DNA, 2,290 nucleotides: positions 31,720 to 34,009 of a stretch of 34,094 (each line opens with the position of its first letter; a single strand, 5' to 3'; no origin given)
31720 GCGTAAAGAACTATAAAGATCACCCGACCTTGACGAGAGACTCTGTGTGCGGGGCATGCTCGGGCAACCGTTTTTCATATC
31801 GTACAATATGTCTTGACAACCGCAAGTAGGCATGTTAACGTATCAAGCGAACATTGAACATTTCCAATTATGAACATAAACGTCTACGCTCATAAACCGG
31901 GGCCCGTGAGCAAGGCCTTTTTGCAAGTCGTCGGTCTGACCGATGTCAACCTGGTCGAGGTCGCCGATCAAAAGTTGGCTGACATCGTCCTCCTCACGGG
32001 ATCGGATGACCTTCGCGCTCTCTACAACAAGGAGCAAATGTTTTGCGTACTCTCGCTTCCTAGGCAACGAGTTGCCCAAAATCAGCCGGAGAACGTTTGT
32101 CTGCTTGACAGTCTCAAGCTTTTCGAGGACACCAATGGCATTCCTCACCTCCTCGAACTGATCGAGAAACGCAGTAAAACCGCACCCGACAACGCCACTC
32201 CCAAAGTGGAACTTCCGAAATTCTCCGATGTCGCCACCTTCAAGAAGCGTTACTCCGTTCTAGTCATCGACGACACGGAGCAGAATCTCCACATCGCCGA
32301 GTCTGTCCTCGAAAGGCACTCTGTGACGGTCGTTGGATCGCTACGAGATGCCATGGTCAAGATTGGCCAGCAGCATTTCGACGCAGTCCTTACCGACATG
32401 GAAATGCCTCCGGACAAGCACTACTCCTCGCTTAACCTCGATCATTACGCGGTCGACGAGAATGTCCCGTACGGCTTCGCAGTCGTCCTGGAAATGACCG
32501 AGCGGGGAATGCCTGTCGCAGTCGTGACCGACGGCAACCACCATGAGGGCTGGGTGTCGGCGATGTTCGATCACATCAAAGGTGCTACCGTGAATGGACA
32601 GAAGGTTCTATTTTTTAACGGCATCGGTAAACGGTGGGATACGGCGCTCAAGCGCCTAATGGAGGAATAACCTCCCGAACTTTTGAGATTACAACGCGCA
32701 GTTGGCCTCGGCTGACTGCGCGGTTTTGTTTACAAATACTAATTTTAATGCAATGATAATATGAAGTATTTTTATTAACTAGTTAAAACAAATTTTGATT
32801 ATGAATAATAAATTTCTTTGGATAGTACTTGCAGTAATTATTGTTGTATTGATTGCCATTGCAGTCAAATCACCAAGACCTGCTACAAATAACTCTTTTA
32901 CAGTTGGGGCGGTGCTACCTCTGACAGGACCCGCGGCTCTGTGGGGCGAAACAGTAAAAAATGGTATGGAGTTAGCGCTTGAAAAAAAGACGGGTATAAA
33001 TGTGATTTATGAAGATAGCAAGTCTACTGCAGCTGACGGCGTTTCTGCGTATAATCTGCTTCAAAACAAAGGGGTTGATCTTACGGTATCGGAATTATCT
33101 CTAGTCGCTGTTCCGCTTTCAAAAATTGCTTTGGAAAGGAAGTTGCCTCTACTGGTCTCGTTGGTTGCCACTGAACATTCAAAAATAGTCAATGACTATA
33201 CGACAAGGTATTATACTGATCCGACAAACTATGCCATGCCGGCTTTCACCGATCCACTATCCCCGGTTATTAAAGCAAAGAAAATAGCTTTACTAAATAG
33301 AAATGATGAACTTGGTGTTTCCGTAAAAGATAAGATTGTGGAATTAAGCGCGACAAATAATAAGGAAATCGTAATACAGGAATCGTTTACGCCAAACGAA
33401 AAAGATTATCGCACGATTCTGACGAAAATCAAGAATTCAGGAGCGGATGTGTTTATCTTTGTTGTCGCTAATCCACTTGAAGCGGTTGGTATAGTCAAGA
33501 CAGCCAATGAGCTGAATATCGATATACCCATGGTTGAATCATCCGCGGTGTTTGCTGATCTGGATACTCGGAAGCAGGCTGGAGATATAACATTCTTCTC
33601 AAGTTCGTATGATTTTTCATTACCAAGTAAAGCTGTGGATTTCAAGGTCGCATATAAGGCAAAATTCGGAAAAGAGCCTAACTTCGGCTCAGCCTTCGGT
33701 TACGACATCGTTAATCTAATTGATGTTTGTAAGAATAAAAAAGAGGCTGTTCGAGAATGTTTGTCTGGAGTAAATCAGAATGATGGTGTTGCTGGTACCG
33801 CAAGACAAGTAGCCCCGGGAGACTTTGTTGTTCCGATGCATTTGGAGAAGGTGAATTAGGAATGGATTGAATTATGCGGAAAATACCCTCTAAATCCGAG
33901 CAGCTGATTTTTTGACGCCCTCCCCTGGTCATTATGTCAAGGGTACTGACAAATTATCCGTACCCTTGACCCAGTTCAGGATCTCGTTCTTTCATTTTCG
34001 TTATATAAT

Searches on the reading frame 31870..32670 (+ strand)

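Call 80: search_protein_families(library=pfam, proteins=[window:31870-32670:+], max_evalue=0.1)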
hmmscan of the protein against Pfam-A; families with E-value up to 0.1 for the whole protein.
window:31870-32670:+ (266 aa): 2 families
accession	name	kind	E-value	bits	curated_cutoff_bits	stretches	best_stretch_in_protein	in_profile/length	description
PF00072.30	Response_reg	-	2.4e-06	28.1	30.2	1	130-180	1-53/111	Response regulator receiver domain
PF23234.1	WH4_Lhr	-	0.077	13.1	27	0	134-178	3-47/87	Large helicase-related protein, winged-helix domain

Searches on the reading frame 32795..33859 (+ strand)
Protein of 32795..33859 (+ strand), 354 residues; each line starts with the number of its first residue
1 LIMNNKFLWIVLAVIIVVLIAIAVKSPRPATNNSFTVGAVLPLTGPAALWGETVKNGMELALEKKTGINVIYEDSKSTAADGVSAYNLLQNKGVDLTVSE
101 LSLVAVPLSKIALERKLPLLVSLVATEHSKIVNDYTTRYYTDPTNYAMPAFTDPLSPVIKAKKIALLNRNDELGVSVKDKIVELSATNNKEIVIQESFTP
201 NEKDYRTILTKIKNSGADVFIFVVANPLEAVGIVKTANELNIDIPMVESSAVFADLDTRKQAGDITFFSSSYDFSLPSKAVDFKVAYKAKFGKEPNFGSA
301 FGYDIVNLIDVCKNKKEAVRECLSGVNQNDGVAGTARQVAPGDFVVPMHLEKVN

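Call 80: search_protein_families(library=pfam, proteins=[window:32795-33859:+], max_evalue=0.1)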
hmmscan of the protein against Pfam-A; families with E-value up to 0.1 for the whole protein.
window:32795-33859:+ (354 aa): 4 families
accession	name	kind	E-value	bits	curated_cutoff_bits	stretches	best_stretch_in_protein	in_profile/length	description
PF13458.12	Peripla_BP_6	-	1.7e-28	100.7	31.7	1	36-309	3-289/343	Periplasmic binding protein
PF01094.35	ANF_receptor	-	9.4e-08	31.9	25.4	1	69-243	26-203/353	Receptor family ligand binding region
PF12306.14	PixA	-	0.0013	19.3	21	1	152-248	23-124/165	Inclusion body protein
PF02608.20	Bmp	-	0.029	13.8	24.1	0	50-99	17-66/301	ABC transporter substrate-binding protein PnrA-like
